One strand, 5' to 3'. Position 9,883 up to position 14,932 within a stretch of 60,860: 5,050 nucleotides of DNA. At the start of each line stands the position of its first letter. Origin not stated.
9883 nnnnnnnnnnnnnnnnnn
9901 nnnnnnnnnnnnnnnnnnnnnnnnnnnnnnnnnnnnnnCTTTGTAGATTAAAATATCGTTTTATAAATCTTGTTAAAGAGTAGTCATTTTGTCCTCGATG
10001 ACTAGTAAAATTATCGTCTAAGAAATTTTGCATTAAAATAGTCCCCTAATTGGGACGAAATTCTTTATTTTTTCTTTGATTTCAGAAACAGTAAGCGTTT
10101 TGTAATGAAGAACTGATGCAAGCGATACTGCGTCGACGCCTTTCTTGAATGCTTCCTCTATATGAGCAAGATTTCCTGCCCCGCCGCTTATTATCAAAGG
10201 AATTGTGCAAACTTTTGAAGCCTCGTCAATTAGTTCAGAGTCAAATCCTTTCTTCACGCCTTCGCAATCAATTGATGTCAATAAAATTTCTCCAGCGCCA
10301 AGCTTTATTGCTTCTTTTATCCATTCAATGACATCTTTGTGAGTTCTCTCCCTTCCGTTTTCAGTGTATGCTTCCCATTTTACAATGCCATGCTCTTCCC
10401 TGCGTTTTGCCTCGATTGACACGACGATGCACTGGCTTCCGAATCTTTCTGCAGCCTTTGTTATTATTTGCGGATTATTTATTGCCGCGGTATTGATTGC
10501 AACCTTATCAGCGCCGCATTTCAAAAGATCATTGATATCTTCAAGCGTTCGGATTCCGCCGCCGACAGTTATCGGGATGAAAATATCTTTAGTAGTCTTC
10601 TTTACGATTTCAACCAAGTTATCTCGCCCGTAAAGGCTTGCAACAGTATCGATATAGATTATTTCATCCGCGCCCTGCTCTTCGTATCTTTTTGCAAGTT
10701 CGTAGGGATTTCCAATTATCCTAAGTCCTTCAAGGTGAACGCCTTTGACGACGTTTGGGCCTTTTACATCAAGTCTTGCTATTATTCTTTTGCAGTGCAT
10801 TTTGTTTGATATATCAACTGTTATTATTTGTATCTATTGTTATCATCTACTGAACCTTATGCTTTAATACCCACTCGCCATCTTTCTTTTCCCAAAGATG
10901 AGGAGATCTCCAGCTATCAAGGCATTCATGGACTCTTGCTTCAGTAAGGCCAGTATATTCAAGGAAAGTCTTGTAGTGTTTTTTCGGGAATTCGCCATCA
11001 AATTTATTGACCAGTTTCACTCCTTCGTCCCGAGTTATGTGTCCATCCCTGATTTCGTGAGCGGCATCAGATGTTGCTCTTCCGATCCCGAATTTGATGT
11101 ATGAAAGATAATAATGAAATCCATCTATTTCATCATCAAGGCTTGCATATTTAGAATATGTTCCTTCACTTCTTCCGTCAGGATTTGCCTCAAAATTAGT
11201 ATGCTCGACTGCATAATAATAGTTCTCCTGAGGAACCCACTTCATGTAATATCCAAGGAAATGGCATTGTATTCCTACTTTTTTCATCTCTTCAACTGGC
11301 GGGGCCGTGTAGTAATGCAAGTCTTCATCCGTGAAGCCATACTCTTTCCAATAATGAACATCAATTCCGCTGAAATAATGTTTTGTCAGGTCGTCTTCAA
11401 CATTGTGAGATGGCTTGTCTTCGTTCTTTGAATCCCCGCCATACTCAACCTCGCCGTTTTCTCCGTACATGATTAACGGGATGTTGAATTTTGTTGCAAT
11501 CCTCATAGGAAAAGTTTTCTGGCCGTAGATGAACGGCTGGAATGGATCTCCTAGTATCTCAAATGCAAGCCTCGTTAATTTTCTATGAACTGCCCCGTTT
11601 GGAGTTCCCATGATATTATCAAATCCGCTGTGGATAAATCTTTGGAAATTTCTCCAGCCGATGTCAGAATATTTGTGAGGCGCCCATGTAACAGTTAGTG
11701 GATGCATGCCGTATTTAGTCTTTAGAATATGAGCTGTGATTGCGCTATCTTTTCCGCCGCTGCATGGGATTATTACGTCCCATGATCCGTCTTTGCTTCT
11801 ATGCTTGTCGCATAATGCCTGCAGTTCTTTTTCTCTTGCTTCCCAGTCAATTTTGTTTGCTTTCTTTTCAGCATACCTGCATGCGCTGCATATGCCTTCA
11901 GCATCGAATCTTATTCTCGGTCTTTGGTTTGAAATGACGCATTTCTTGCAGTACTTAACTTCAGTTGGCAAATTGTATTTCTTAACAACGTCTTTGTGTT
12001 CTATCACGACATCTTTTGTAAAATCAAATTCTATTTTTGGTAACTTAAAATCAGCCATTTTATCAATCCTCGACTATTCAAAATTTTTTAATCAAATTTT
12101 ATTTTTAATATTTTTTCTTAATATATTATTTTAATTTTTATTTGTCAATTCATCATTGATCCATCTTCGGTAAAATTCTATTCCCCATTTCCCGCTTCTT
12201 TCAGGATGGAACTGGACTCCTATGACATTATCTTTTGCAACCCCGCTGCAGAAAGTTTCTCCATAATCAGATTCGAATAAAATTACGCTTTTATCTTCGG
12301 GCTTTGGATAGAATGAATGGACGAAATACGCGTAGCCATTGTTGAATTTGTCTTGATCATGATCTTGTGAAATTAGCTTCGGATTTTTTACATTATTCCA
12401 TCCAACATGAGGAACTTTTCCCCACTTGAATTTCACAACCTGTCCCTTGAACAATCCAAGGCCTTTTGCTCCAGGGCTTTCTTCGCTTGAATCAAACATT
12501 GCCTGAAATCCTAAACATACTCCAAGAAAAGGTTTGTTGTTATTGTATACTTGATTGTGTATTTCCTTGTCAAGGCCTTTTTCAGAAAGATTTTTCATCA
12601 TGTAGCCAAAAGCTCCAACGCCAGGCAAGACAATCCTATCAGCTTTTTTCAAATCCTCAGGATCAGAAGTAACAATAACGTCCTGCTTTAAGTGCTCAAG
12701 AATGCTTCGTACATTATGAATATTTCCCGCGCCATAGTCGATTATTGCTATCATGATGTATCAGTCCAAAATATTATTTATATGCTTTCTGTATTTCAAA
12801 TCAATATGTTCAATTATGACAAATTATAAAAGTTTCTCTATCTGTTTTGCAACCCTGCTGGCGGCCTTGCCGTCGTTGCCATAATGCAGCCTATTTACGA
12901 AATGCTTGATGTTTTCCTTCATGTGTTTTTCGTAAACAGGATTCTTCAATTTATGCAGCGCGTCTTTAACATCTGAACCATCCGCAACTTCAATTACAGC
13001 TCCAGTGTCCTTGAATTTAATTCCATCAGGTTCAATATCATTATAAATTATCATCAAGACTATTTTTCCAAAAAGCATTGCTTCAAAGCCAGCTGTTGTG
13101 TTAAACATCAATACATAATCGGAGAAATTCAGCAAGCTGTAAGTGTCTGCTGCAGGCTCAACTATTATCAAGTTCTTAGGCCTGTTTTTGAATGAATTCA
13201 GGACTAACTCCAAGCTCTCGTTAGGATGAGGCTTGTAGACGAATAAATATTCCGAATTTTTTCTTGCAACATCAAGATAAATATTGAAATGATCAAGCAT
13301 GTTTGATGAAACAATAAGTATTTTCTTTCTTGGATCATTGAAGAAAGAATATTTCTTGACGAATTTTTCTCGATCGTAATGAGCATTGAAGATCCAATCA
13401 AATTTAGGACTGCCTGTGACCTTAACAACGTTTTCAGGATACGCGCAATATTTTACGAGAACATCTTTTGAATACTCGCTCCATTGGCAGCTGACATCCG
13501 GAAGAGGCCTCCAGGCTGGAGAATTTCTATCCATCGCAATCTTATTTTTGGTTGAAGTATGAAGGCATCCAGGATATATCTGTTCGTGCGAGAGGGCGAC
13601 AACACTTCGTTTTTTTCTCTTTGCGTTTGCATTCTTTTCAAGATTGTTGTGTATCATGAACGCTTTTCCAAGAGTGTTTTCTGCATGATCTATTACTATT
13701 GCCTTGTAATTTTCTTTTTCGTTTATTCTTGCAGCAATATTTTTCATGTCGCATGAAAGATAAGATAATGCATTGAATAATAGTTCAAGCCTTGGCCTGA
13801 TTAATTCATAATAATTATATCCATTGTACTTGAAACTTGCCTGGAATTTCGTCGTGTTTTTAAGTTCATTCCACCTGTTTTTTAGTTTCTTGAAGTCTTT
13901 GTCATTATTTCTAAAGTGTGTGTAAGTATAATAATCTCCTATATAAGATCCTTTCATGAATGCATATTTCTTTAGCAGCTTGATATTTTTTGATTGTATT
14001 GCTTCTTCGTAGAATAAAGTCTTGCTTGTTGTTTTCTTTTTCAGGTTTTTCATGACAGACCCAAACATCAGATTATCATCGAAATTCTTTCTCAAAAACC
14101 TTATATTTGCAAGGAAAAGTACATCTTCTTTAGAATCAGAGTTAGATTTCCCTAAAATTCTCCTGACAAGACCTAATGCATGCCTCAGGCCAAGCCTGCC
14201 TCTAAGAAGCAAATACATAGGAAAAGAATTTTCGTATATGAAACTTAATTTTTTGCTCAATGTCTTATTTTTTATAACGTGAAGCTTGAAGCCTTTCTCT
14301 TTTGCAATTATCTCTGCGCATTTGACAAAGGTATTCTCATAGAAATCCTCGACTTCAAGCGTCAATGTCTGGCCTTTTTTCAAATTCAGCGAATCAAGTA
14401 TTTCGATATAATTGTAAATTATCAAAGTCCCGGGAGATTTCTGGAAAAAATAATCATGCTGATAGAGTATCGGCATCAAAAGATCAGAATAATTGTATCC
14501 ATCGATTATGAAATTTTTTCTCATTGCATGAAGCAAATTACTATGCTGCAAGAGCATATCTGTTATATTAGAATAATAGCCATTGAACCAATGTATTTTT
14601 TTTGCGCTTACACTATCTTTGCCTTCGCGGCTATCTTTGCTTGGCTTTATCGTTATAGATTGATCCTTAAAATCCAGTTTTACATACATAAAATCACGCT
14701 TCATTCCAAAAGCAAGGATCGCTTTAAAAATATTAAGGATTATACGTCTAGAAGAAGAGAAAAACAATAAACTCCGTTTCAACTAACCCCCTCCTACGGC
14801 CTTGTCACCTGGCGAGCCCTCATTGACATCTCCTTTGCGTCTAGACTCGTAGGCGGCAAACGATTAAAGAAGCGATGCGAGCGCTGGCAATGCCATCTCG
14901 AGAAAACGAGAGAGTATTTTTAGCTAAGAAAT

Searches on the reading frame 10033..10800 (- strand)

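Call 4: search_protein_families(library=pfam, proteins=[window:10033-10800:-], max_evalue=0.001)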
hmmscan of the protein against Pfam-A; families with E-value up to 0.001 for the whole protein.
window:10033-10800:- (255 aa): 9 families
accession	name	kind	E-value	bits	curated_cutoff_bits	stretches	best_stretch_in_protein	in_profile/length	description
PF00977.27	His_biosynth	-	1e-69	234.9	23.6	1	5-236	1-227/228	Histidine biosynthesis protein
PF02581.23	TMP-TENI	-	8.1e-07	29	27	0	63-104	138-178/180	Thiamine monophosphate synthase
PF03060.21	NMO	-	8.3e-07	29.1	28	0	61-107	180-226/331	Nitronate monooxygenase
PF05690.20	ThiG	-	8.3e-07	29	23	0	35-115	136-216/247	Thiazole biosynthesis protein ThiG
PF04309.18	G3P_antiterm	-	1.2e-06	28.5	27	0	63-103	128-168/173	Glycerol-3-phosphate responsive antiterminator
PF01207.24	Dus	-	6.9e-06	25.8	20.4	1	34-137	142-251/311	Dihydrouridine synthase (Dus)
PF01180.27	DHO_dh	-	2.2e-05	24.3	27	1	63-116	231-283/291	Dihydroorotate dehydrogenase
PF01729.25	QRPTase_C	-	5.8e-05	23.3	23.1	0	37-105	95-157/169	Quinolinate phosphoribosyl transferase, C-terminal domain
PF04055.27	Radical_SAM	-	6e-05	23.7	29.5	0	31-109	32-114/166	Radical SAM superfamily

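Call 5: search_protein_families(library=ncbifam, proteins=[window:10033-10800:-], max_evalue=0.00001)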
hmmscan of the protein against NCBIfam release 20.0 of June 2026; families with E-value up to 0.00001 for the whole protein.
window:10033-10800:- (255 aa): 18 families
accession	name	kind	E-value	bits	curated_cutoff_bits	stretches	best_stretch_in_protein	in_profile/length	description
TIGR00735.1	hisF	equivalog_domain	2.3e-90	302.3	294.55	1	2-247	2-248/254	imidazole glycerol phosphate synthase subunit HisF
TIGR03572.1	WbuZ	equivalog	3.5e-83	278.5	299.7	1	1-233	1-232/232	glycosyl amidation-associated protein WbuZ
NF038364.1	AglZ_HisF2_fam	equivalog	8.8e-59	198.9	310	1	4-235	3-232/248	AglZ/HisF2 family acetamidino modification protein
NF010112.0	PRK13585.1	equivalog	4e-42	144.5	243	1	6-246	5-239/241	1-(5-phosphoribosyl)-5-[(5-phosphoribosylamino)methylideneamino]imidazole-4-carboxamide isomerase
TIGR00007.1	TIGR00007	equivalog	3e-33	115.4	228.95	1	19-240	17-230/231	1-(5-phosphoribosyl)-5-[(5-phosphoribosylamino)methylideneamino]imidazole-4-carboxamide isomerase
NF010113.0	PRK13586.1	equivalog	1.6e-21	77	238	1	17-225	18-215/232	1-(5-phosphoribosyl)-5-((5-phosphoribosylamino)methylideneamino)imidazole-4-carboxamide isomerase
TIGR01919.1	hisA-trpF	equivalog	1.6e-20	73.7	306.45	1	29-243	30-240/243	bifunctional 1-(5-phosphoribosyl)-5-((5-phosphoribosylamino)methylideneamino)imidazole-4-carboxamide isomerase/phosphoribosylanthranilate is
NF010114.0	PRK13587.1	equivalog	6.2e-15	55.5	305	1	60-227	62-220/234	1-(5-phosphoribosyl)-5-((5-phosphoribosylamino)methylideneamino)imidazole-4-carboxamide isomerase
NF003156.0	PRK04128.1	equivalog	6.7e-15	55.6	285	1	22-246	22-229/231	1-(5-phosphoribosyl)-5-((5-phosphoribosylamino)methylideneamino)imidazole-4-carboxamide isomerase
TIGR00734.1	hisAF_rel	hypoth_equivalog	1.3e-11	44.7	179.85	1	29-232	35-217/221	HisA/HisF family protein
NF003198.0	PRK04169.1-2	subfamily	2.5e-10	39.9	247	1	64-115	187-238/249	geranylgeranylglyceryl/heptaprenylglyceryl phosphate synthase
TIGR02129.1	hisA_euk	equivalog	4e-10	39.8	229.3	1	76-217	79-221/255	phosphoribosylformimino-5-aminoimidazole carboxamide ribotide isomerase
NF005574.0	PRK07259.1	equivalog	7.9e-10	38.1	269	0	63-120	226-283/304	dihydroorotate dehydrogenase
TIGR01037.2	pyrD_sub1_fam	subfamily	5.5e-09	35.5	270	0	64-119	224-279/300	dihydroorotate dehydrogenase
TIGR01768.1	GGGP-family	subfamily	8.2e-08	32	113.25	1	46-110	151-215/224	geranylgeranylglyceryl phosphate synthase family protein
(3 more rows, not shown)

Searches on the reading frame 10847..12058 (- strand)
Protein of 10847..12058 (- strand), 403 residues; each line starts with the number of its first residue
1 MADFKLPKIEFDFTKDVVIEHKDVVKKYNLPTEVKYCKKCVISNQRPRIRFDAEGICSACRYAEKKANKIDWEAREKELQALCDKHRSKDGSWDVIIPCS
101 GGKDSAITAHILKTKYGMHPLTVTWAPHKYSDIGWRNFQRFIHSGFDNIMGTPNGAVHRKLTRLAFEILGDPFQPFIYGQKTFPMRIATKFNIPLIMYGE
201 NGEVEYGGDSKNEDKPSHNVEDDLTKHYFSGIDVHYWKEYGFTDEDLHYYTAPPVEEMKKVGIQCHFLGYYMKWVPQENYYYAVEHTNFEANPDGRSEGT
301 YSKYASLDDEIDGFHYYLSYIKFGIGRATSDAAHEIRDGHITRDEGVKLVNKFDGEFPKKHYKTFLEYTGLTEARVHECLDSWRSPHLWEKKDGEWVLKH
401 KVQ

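Call 4: search_protein_families(library=pfam, proteins=[window:10847-12058:-], max_evalue=0.001)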
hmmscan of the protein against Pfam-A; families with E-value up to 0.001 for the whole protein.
window:10847-12058:- (403 aa): 0 families

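Call 5: search_protein_families(library=ncbifam, proteins=[window:10847-12058:-], max_evalue=0.00001)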
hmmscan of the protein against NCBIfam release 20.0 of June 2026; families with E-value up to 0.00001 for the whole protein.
window:10847-12058:- (403 aa): 1 family
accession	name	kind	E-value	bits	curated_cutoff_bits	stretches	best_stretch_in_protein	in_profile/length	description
TIGR03573.1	WbuX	subfamily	2.3e-115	385.7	203.2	1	34-379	1-342/344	N-acetyl sugar amidotransferase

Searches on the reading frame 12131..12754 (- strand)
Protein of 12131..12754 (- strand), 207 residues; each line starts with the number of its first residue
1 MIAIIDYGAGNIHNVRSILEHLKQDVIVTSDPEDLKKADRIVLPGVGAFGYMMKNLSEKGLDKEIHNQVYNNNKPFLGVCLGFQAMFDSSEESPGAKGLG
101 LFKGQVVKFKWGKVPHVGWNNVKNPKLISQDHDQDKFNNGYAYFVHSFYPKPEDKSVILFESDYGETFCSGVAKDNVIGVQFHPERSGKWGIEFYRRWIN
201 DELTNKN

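Call 4: search_protein_families(library=pfam, proteins=[window:12131-12754:-], max_evalue=0.001)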
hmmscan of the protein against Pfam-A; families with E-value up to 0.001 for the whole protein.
window:12131-12754:- (207 aa): 4 families
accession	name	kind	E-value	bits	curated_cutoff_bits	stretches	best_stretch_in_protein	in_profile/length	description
PF00117.34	GATase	-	1.8e-19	70.6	22.8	1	4-188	2-175/190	Glutamine amidotransferase class-I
PF01174.25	SNO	-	3.6e-08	33.9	27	1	19-188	15-173/188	SNO glutamine amidotransferase family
PF07685.20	GATase_3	-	6.1e-07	29.7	27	1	13-115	14-123/196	CobB/CobQ-like glutamine amidotransferase domain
PF07722.19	Peptidase_C26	-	0.00087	19.5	20.5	0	64-86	96-118/219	Peptidase C26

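Call 5: search_protein_families(library=ncbifam, proteins=[window:12131-12754:-], max_evalue=0.00001)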
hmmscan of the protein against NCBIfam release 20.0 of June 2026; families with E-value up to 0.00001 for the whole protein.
window:12131-12754:- (207 aa): 6 families
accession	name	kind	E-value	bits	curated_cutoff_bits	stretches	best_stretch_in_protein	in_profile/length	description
TIGR01855.1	IMP_synth_hisH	equivalog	3e-62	209.9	105.4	1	2-199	1-196/198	imidazole glycerol phosphate synthase subunit HisH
NF010608.0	PRK14004.1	equivalog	8.9e-45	153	216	1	1-199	1-207/210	imidazole glycerol phosphate synthase subunit HisH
NF001989.1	PRK00784.1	equivalog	6.1e-08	31.8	273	1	11-104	260-357/480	cobyric acid synthase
NF001975.0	PRK00758.1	equivalog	7.6e-08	32.2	198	0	1-87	3-82/185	GMP synthase subunit A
TIGR00888.1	guaA_Nterm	equivalog_domain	6e-07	29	172.15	0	62-87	59-84/188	glutamine-hydrolyzing GMP synthase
TIGR03800.1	PLP_synth_Pdx2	equivalog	2.9e-06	27.3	105.55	0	11-85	10-82/184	pyridoxal 5'-phosphate synthase glutaminase subunit PdxT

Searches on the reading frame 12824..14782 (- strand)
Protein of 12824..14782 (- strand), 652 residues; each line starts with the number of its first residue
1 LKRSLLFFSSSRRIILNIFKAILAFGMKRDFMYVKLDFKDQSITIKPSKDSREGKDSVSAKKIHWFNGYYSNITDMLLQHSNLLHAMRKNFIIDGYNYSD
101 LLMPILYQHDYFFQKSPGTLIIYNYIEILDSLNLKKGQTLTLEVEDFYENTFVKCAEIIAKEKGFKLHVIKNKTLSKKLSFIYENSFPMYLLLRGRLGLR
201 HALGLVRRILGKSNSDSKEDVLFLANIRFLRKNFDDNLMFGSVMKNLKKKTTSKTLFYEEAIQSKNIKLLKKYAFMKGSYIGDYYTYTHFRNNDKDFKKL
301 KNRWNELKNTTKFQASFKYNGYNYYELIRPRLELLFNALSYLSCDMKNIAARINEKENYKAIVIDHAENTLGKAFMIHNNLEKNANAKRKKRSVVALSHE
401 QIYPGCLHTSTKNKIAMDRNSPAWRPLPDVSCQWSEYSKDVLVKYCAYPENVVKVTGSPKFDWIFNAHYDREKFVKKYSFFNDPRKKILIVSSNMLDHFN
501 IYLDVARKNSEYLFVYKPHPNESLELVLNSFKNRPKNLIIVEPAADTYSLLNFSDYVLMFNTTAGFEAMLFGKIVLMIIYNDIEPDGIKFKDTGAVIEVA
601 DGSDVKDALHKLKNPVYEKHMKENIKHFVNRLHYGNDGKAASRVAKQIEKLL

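Call 16: search_protein_families(library=pfam, proteins=[window:12824-14782:-], max_evalue=0.00001)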
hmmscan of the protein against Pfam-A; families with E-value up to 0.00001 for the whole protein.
window:12824-14782:- (652 aa): 0 families

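Call 53: search_protein_families(library=ncbifam, proteins=[window:12824-14782:-], max_evalue=0.001)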
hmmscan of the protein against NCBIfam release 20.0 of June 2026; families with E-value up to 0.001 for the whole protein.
window:12824-14782:- (652 aa): 2 families
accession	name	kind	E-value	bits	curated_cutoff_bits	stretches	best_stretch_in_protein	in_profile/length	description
NF046086.1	BFO_1060_trans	domain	1.1e-24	87.3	200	2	465-652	172-364/365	BFO_1060 family glycosyltransferase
TIGR04396.2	surf_polysacc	subfamily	2.2e-17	63.3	125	2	471-651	186-362/427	surface carbohydrate biosynthesis protein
